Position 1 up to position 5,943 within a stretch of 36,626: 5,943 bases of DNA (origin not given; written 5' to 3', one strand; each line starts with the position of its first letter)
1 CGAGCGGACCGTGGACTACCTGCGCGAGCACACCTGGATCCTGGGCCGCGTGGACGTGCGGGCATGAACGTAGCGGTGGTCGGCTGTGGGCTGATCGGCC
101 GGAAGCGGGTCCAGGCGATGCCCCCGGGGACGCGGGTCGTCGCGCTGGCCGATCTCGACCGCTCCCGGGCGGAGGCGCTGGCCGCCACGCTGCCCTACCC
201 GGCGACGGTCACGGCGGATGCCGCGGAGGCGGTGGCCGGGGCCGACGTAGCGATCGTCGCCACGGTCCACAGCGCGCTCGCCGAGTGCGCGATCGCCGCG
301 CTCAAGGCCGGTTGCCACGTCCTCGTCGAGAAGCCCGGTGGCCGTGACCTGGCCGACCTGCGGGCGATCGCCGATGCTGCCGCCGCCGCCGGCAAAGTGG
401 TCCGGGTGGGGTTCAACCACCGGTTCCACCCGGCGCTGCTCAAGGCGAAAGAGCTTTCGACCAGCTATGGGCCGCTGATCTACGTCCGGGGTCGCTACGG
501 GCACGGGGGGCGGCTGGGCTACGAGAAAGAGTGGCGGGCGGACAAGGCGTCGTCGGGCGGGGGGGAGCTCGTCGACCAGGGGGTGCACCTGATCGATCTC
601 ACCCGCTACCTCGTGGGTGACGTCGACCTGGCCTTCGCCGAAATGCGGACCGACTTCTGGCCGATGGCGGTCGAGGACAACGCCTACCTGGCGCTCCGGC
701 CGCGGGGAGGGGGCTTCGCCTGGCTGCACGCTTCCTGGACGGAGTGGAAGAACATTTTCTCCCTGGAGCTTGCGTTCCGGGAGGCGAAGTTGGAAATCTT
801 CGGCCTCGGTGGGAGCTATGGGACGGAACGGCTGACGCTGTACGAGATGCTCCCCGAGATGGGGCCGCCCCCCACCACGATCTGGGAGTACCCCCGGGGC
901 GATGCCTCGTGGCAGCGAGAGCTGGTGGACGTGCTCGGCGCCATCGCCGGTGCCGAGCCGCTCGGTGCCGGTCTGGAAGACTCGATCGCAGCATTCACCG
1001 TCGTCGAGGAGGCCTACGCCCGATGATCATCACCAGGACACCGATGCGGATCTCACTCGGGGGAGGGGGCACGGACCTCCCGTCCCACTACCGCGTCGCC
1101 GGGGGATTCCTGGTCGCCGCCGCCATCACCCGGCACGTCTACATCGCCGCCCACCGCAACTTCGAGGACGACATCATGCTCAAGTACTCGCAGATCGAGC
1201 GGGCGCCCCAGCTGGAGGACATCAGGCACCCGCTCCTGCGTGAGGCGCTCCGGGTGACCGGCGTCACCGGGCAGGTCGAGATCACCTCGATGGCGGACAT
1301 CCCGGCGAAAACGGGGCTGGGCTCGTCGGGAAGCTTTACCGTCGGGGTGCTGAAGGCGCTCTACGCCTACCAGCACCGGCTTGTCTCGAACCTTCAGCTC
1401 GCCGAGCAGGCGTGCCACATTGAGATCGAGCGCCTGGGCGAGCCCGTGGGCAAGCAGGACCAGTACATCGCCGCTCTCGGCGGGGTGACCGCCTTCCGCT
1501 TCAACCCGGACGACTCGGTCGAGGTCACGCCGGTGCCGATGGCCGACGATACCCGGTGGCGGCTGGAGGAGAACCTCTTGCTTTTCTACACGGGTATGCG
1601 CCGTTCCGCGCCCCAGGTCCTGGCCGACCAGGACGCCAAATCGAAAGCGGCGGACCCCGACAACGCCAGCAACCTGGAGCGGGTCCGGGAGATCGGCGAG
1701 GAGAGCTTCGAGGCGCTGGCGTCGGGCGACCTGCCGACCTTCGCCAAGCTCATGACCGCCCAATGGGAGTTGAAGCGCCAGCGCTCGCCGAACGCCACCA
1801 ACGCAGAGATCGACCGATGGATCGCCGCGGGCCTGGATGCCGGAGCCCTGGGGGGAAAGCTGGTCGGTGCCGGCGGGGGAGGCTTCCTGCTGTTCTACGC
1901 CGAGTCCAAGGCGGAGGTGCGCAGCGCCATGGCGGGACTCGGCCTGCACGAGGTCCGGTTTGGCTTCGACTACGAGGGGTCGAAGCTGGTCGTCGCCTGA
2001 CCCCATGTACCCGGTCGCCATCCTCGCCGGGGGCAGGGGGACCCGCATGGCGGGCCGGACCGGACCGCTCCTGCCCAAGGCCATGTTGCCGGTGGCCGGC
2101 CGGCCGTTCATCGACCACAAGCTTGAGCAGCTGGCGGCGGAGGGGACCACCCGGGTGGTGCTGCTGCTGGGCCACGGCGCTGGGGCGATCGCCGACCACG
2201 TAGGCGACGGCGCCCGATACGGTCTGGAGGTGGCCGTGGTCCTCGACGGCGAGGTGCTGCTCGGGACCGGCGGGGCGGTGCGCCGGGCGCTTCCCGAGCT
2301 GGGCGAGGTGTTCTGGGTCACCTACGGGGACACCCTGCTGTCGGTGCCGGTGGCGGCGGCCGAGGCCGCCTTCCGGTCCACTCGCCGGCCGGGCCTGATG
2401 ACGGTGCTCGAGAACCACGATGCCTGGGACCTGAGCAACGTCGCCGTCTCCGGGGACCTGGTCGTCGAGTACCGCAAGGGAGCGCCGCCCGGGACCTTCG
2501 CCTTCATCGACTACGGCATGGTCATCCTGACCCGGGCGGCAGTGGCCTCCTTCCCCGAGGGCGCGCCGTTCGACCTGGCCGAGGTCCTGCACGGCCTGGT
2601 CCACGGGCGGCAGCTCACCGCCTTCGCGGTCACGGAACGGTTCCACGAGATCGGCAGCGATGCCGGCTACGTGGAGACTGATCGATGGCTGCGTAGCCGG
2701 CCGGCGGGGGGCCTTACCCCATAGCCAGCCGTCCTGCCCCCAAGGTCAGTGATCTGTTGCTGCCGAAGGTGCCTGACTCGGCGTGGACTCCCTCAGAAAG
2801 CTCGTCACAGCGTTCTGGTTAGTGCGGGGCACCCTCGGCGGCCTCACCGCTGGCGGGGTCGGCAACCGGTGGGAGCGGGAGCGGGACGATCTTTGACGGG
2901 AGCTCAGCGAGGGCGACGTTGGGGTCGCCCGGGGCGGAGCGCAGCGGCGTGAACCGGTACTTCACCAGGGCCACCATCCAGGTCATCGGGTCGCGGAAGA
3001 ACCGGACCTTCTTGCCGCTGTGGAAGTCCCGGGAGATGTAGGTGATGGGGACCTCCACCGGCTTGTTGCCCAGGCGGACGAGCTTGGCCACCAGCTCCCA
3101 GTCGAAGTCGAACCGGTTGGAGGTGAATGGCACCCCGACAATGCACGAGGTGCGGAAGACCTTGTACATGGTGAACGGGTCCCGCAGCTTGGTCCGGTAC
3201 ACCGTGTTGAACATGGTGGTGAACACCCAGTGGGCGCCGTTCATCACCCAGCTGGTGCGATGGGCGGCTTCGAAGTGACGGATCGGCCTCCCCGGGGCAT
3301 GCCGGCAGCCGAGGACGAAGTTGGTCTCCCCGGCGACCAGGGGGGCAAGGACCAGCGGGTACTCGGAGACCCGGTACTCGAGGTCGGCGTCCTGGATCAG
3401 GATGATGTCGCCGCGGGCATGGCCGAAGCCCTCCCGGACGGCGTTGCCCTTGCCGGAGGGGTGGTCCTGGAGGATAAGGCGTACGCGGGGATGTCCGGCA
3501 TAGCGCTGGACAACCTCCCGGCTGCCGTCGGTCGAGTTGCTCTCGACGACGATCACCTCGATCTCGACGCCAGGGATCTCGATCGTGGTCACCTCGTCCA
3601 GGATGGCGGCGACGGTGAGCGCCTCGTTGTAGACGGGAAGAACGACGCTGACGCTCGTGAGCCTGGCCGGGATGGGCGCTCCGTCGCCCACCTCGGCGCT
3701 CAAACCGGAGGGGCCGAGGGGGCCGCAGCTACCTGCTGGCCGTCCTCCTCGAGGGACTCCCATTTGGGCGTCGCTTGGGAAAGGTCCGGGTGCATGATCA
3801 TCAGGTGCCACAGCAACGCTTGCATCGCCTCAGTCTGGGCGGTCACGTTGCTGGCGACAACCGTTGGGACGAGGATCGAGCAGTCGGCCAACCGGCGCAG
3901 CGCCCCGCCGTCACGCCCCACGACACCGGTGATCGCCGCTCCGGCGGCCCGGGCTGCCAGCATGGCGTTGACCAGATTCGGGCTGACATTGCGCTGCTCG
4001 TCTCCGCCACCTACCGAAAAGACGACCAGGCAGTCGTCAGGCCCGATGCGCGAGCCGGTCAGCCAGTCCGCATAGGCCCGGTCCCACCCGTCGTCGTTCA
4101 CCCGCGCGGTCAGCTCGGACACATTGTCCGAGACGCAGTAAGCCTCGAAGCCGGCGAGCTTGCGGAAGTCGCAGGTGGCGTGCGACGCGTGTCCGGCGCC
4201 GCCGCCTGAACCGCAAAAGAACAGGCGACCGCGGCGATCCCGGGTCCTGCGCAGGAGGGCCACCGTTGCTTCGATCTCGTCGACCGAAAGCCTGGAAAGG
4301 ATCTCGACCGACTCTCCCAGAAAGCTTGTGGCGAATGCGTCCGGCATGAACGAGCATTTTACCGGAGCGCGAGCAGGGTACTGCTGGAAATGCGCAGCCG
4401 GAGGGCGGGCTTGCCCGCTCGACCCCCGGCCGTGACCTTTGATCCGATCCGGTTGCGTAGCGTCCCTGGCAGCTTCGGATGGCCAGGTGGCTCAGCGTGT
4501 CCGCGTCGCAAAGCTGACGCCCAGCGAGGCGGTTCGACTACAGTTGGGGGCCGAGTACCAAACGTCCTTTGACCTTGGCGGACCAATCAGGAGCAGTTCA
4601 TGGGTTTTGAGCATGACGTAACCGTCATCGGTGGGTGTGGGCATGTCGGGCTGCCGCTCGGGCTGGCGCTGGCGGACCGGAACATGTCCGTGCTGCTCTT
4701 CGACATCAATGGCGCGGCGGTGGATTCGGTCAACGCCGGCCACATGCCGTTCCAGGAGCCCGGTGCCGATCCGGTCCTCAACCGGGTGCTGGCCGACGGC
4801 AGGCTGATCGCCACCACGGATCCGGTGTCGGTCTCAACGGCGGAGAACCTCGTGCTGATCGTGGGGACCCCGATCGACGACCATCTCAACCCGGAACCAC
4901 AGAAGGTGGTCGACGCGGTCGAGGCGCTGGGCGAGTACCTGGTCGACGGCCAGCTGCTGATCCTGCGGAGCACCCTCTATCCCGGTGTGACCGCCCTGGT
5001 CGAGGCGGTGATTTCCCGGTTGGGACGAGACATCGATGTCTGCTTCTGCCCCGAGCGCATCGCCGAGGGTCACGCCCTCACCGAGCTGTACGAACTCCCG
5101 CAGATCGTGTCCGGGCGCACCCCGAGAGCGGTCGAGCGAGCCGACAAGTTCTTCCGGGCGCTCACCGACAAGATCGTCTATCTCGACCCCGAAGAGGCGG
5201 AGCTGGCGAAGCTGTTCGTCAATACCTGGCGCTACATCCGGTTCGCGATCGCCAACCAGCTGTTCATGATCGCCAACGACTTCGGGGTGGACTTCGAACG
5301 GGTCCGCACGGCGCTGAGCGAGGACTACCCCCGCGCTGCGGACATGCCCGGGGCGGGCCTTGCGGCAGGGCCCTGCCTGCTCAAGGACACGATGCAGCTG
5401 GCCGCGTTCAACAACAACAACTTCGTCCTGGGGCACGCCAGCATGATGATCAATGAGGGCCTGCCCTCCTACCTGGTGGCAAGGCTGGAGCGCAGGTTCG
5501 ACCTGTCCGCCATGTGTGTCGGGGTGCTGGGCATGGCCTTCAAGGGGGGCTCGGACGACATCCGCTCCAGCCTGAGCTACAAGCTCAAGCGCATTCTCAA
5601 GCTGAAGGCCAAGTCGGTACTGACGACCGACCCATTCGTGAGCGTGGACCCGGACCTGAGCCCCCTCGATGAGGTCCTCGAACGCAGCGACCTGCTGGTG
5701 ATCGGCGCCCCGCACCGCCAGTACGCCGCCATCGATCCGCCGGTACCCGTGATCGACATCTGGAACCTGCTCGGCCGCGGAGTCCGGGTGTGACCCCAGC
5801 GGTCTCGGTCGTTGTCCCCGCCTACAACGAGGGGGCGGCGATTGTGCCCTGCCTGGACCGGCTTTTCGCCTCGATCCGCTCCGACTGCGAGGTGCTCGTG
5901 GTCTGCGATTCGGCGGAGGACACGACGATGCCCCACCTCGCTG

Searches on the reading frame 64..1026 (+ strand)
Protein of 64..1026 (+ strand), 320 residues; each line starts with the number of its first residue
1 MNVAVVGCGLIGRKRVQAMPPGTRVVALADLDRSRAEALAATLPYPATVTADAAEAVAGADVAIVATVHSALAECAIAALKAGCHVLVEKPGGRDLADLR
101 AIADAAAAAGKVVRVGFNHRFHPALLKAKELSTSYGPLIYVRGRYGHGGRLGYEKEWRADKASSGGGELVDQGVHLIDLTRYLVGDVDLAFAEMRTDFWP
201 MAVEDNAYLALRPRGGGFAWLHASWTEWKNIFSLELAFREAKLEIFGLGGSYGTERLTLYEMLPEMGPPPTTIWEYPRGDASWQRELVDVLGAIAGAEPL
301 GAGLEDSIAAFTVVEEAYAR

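Call 8: search_protein_families(library=pfam, proteins=[window:64-1026:+], max_evalue=0.001)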
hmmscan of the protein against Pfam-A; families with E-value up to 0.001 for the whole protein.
window:64-1026:+ (320 aa): 6 families
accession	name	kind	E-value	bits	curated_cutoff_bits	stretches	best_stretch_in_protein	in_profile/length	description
PF22725.1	GFO_IDH_MocA_C3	-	1.6e-18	67.3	27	1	134-251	12-122/124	GFO/IDH/MocA C-terminal domain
PF01408.29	GFO_IDH_MocA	-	1.8e-18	67.8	24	1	1-117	1-120/120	Oxidoreductase family, NAD-binding Rossmann fold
PF02894.22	GFO_IDH_MocA_C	-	9e-10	39.1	22.9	1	136-232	10-111/218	Oxidoreductase family, C-terminal alpha/beta domain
PF03447.22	NAD_binding_3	-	1.7e-05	26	24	1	7-114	1-114/116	Homoserine dehydrogenase, NAD binding domain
PF08635.15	ox_reductase_C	-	0.00019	21.5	22.5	1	154-191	36-71/142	Putative oxidoreductase C terminal domain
PF01113.26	DapB_N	-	0.00042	20.8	25.6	1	1-88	1-96/124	Dihydrodipicolinate reductase, N-terminus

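Call 37: search_protein_families(library=ncbifam, proteins=[window:64-1026:+], max_evalue=0.01)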
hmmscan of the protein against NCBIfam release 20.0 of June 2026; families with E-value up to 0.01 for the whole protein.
window:64-1026:+ (320 aa): 12 families
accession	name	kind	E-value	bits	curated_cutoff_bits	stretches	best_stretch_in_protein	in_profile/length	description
NF052479.1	LevoglcsnDh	equivalog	6.4e-21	74.5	650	1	27-196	40-214/386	levoglucosan dehydrogenase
TIGR04380.1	myo_inos_iolG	equivalog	5e-18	65.1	355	1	1-253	2-251/330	inositol 2-dehydrogenase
NF040723.1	UDP-GlcNAcDh_Arch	equivalog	1.9e-17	63.7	450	1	1-212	1-204/302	UDP-N-acetylglucosamine 3-dehydrogenase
NF052679.1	InsChiInosDhIolG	equivalog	7.2e-12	45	540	1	2-131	4-139/343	bifunctional inositol 2-dehydrogenase/D-chiro-inositol 1-dehydrogenase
NF008607.0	PRK11579.1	subfamily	2.4e-10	39.9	330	1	3-186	7-191/346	oxidoreductase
TIGR03944.1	dehyd_SbnB_fam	equivalog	4.9e-06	25.8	326.9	1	2-70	134-209/327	2,3-diaminopropionate biosynthesis protein SbnB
NF058561.1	BT_2158_fam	equivalog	6.4e-06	25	750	1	1-111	36-148/487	glycoside 3-dehydrogenase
NF009830.0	PRK13304.1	equivalog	6.7e-06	25.7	267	1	1-89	2-91/265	aspartate dehydrogenase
NF007574.0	PRK10206.1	equivalog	2.9e-05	23.3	352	1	50-185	54-188/345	oxidoreductase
NF041392.1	XylDh_Gfo6_Halo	equivalog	0.00014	20.8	350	1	58-186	81-214/350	D-xylose 1-dehydrogenase Gfo6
NF005694.0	PRK07502.1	equivalog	0.00052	19.4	409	1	2-77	8-84/310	prephenate/arogenate dehydrogenase family protein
NF011211.0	PRK14618.1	equivalog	0.0032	16.7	489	1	37-105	51-120/328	NAD(P)H-dependent glycerol-3-phosphate dehydrogenase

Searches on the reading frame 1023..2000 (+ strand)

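Call 37: search_protein_families(library=ncbifam, proteins=[window:1023-2000:+], max_evalue=0.01)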
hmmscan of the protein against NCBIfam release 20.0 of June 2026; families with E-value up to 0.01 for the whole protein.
window:1023-2000:+ (325 aa): 15 families
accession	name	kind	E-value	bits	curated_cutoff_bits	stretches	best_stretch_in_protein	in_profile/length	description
NF049969.1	GlMnHpPKinHddA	equivalog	1.8e-37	129.6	600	2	86-294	99-305/338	D-glycero-D-manno-heptose 7-phosphate kinase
NF009948.0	PRK13412.1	equivalog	1.4e-25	89.2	721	1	81-294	723-936/974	bifunctional fucokinase/fucose-1-phosphate guanylyltransferase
TIGR00549.1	mevalon_kin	equivalog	1.2e-21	77.4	163.05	1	31-290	20-274/276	mevalonate kinase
NF003006.0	PRK03817.1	equivalog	1.5e-15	57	443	2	4-194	4-191/352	galactokinase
NF003036.0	PRK03926.1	equivalog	5.1e-15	55.3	403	1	22-302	16-278/302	mevalonate kinase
NF001816.0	PRK00555.1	equivalog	1.1e-10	41.1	509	2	76-177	82-184/363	galactokinase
TIGR00131.1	gal_kin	equivalog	1.8e-08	33.7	226.65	1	82-154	108-180/388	galactokinase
NF003705.0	PRK05322.1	equivalog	6.1e-08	31.8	385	0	84-154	112-182/388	galactokinase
NF003472.0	PRK05101.1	equivalog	1.4e-07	30.8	499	1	84-176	112-204/382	galactokinase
TIGR00191.1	thrB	equivalog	2.4e-05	23.3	168.25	1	83-178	79-166/304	homoserine kinase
NF002288.1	PRK01212.1-4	equivalog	8e-05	21.8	194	1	77-169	69-160/303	homoserine kinase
NF040725.1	panto_kin_Meth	equivalog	0.0011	18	380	1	35-137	38-138/286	pantoate kinase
TIGR00144.1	beta_RFAP_syn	subfamily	0.0021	17.3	113.5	1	3-128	2-126/325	beta-ribofuranosylaminobenzene 5'-phosphate synthase family protein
TIGR01920.1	Shik_kin_archae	equivalog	0.0036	16.7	126.85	1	69-130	54-115/266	shikimate kinase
NF002870.0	PRK03188.1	equivalog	0.0046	15.7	286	1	194-308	184-288/310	4-(cytidine 5'-diphospho)-2-C-methyl-D-erythritol kinase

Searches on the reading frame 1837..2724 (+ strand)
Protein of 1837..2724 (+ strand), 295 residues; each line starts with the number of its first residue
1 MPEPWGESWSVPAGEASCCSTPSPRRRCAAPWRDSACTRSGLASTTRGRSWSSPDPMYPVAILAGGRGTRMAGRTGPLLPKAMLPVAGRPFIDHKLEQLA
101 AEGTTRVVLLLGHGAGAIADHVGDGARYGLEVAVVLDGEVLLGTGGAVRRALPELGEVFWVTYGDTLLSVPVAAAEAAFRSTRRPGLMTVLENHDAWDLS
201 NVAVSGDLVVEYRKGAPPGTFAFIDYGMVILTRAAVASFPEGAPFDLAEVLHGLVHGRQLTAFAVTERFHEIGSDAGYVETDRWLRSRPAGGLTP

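Call 8: search_protein_families(library=pfam, proteins=[window:1837-2724:+], max_evalue=0.001)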
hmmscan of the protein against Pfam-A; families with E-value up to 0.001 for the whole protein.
window:1837-2724:+ (295 aa): 2 families
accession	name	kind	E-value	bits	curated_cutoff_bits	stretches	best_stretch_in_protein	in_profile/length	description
PF12804.13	NTP_transf_3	-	2.3e-11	44.6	27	1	61-169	2-99/160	MobA-like NTP transferase domain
PF00483.29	NTP_transferase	-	3.6e-09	37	21.2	1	62-188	4-133/245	Nucleotidyl transferase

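Call 37: search_protein_families(library=ncbifam, proteins=[window:1837-2724:+], max_evalue=0.01)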
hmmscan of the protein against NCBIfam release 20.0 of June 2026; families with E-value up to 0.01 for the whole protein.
window:1837-2724:+ (295 aa): 32 families (the best 25 are shown)
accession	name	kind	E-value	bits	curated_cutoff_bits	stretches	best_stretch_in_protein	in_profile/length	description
NF045761.1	NAMPUrTaseMurU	equivalog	1.8e-21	77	250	1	61-274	4-216/226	N-acetylmuramate alpha-1-phosphate uridylyltransferase MurU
NF052502.1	man1P_GTase_Rv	exception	2.9e-20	72.5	440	1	61-280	4-225/352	mannose-1-phosphate guanylyltransferase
TIGR03992.1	Arch_glmU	subfamily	1.1e-18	67.4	292.1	1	61-273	4-215/393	bifunctional sugar-1-phosphate nucleotidylyltransferase/acetyltransferase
NF045697.1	MurNAcPUrMurU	equivalog_domain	7.4e-13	48.4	370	1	62-272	2-215/229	N-acetylmuramate alpha-1-phosphate uridylyltransferase MurU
NF041313.1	UDPGP_AglF_Halo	equivalog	5.9e-12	45.5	400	1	62-176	5-116/234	UTP--glucose-1-phosphate uridylyltransferase AglF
NF049965.1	GlMnHpPGnyltfHddC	equivalog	8.2e-12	45.2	300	1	62-253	5-189/221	D-glycero-D-manno-heptose 1-phosphate guanosyltransferase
NF010935.0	PRK14355.1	equivalog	2.7e-11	42.8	718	1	61-157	7-94/459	bifunctional UDP-N-acetylglucosamine diphosphorylase/glucosamine-1-phosphate N-acetyltransferase GlmU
TIGR02623.1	G1P_cyt_trans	equivalog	4.8e-11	42.6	300.25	2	60-121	3-63/255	glucose-1-phosphate cytidylyltransferase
NF010933.0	PRK14353.1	equivalog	5.1e-11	41.8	505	1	61-169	9-112/453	bifunctional UDP-N-acetylglucosamine diphosphorylase/glucosamine-1-phosphate N-acetyltransferase GlmU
NF010932.0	PRK14352.1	equivalog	1.2e-10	40.6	611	1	60-168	9-113/488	bifunctional UDP-N-acetylglucosamine diphosphorylase/glucosamine-1-phosphate N-acetyltransferase GlmU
TIGR01173.1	glmU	equivalog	2e-10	40.1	366.85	1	60-168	3-104/452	bifunctional UDP-N-acetylglucosamine diphosphorylase/glucosamine-1-phosphate N-acetyltransferase GlmU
TIGR01208.1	rmlA_long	equivalog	6.8e-10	38.4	320.25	1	62-183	4-125/353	glucose-1-phosphate thymidylyltransferase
NF010934.1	PRK14354.1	equivalog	2.2e-09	36.4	450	1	62-168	4-102/447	bifunctional UDP-N-acetylglucosamine diphosphorylase/glucosamine-1-phosphate N-acetyltransferase GlmU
NF006986.0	PRK09451.1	equivalog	3.8e-09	35.9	725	1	59-171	7-112/456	bifunctional UDP-N-acetylglucosamine diphosphorylase/glucosamine-1-phosphate N-acetyltransferase GlmU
NF010938.0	PRK14358.1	equivalog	1.1e-08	34.1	500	1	59-192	9-135/481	bifunctional N-acetylglucosamine-1-phosphate uridyltransferase/glucosamine-1-phosphate acetyltransferase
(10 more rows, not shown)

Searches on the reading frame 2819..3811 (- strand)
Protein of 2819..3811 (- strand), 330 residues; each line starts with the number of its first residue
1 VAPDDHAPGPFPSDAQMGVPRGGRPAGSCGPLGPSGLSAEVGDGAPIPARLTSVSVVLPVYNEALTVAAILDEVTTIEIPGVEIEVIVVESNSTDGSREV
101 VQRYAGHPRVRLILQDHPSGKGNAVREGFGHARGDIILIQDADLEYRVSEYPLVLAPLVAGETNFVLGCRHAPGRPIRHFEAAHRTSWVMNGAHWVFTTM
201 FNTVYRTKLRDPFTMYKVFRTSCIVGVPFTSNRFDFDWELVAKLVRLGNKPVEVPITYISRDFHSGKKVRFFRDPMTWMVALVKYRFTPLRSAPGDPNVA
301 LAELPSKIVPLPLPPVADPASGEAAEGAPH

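Call 8: search_protein_families(library=pfam, proteins=[window:2819-3811:-], max_evalue=0.001)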
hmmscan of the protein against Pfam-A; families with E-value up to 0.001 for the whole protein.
window:2819-3811:- (330 aa): 2 families
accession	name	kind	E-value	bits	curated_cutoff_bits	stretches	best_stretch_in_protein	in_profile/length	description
PF00535.33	Glycos_transf_2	-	4.7e-26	92.1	23.3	1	55-197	1-132/168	Glycosyl transferase family 2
PF13641.12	Glyco_tranf_2_3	-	1.5e-07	32.1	27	1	54-143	3-96/230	Glycosyltransferase like family 2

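Call 37: search_protein_families(library=ncbifam, proteins=[window:2819-3811:-], max_evalue=0.01)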
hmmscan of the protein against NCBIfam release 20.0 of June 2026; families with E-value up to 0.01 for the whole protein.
window:2819-3811:- (330 aa): 21 families
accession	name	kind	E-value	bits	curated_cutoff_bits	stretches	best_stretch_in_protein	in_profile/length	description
TIGR04182.1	glyco_TIGR04182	equivalog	2.1e-25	89.7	325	1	54-285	2-217/293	S-layer glycoprotein N-glycosyltransferase AglJ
NF010496.0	PRK13915.1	equivalog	2.3e-13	49.9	262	1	52-171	31-156/307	glucosyl-3-phosphoglycerate synthase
NF007986.1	PRK10714.1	equivalog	3.4e-12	46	529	1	51-267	5-209/316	undecaprenyl-phosphate 4-deoxy-4-formamido-L-arabinose transferase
TIGR03937.1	PgaC_IcaA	equivalog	5.5e-12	45.4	422.3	1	51-143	44-135/407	poly-beta-1,6-N-acetyl-D-glucosamine synthase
NF041875.1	EPS_EpsD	equivalog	5.9e-12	45.6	370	1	54-147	1-93/325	exopolysaccharide biosynthesis glycosyltransferase EpsD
NF007482.0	PRK10073.1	equivalog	4.9e-11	42.2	423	1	52-152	6-104/334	glycosyltransferase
TIGR03965.1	mycofact_glyco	equivalog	2e-10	40.1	280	1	50-162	72-183/467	mycofactocin biosynthesis glycosyltransferase MftF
NF045692.1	OglycostaseCruG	equivalog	5.4e-10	38.7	600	1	45-143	34-137/386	2'-O-glycosyltransferase CruG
TIGR04283.1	glyco_like_mftF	equivalog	7.5e-10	38.8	182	1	54-144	1-83/221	TIGR04283 family arsenosugar biosynthesis glycosyltransferase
NF041391.1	DPhHxTase_Halo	equivalog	8.4e-09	34.7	375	1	60-261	3-186/213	dolichyl-phosphate hexose transferase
NF038302.1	EPS_HpsE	equivalog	2.3e-07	30.1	300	1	54-140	3-93/307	hormogonium polysaccharide biosynthesis glycosyltransferase HpsE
NF047588.1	GlcsyltransPgfSStrep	equivalog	4.9e-07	29.3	500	1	54-147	3-99/308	glycosyltransferase PgfS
NF058614.1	PPMAGASynPpgS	equivalog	6.2e-07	29.1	370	1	54-258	2-196/226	polyprenyl-phospho-N-acetylgalactosaminyl synthase PpgS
TIGR04242.1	nodulat_NodC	equivalog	1.3e-06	27.7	550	1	51-143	47-141/395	chitooligosaccharide synthase NodC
NF047683.1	TeichurnBiosyTuaG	equivalog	2.4e-06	27.4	400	1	53-147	7-100/252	teichuronic acid biosynthesis protein TuaG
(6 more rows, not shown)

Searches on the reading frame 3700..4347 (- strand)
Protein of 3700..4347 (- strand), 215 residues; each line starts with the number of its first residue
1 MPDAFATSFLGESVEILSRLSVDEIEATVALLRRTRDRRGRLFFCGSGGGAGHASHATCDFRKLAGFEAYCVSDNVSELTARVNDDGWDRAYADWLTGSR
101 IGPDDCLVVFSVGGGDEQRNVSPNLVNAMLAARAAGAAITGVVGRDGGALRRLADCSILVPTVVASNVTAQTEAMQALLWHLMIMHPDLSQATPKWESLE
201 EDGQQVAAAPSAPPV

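Call 46: search_protein_families(library=pfam, proteins=[window:3700-4347:-], max_evalue=0.001)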
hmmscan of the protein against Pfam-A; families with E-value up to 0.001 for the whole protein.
window:3700-4347:- (215 aa): 1 family
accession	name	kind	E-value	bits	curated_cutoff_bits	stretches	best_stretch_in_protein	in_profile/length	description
PF13580.11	SIS_2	-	2e-06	28.3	27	1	13-143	6-137/138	SIS domain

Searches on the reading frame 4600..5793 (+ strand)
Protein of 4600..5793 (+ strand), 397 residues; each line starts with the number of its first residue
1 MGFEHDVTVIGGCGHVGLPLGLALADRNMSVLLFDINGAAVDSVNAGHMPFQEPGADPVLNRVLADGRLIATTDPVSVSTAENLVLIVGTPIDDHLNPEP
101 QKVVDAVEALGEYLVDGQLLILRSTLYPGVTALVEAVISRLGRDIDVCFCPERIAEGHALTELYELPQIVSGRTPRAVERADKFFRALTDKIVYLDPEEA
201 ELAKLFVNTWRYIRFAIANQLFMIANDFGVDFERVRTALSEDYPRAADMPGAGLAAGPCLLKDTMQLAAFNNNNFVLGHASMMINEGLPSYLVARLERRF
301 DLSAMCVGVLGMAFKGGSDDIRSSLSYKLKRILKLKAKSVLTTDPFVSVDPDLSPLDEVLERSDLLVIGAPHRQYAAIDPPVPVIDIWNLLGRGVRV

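Call 8: search_protein_families(library=pfam, proteins=[window:4600-5793:+], max_evalue=0.001)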
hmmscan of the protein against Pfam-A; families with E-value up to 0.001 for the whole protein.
window:4600-5793:+ (397 aa): 3 families
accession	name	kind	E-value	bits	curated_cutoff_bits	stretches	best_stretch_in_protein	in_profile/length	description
PF03721.20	UDPG_MGDP_dh_N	-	5.3e-32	111.3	27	1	7-179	3-181/187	UDP-glucose/GDP-mannose dehydrogenase family, NAD binding domain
PF03720.21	UDPG_MGDP_dh_C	-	1.8e-11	44.8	30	1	308-391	1-101/103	UDP-glucose/GDP-mannose dehydrogenase family, UDP binding domain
PF00984.24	UDPG_MGDP_dh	-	9.4e-11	42.1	25.4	1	198-273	1-77/94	UDP-glucose/GDP-mannose dehydrogenase family, central domain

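Call 37: search_protein_families(library=ncbifam, proteins=[window:4600-5793:+], max_evalue=0.01)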
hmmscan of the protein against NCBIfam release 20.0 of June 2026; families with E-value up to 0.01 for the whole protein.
window:4600-5793:+ (397 aa): 7 families
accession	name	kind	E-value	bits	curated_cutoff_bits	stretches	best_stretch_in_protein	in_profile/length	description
TIGR03026.1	NDP-sugDHase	subfamily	7.3e-78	262.1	189.8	1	7-379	3-395/413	nucleotide sugar dehydrogenase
NF040825.1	UDPMaNacDH_Arch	equivalog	2.7e-52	178.1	750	1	7-379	3-381/418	UDP-N-acetyl-D-mannosamine dehydrogenase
NF008286.0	PRK11064.1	equivalog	1.9e-43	148.6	459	1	6-380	5-404/420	UDP-N-acetyl-D-mannosamine dehydrogenase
NF041297.1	UDPGDh_AglM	equivalog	2.1e-39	135.7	670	1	7-346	3-358/429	UDP-glucose 6-dehydrogenase AglM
NF047673.2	TeichurnBiosyTuaD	equivalog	6.1e-34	117.9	700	1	7-348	4-354/439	UDP-glucose 6-dehydrogenase TuaD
NF011729.0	PRK15182.1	equivalog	2.2e-18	66.2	592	1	9-348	10-358/425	Vi polysaccharide biosynthesis UDP-N-acetylglucosamine C-6 dehydrogenase TviB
NF011631.0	PRK15057.1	equivalog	6.6e-15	55.1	757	1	9-348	4-340/388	UDP-glucose 6-dehydrogenase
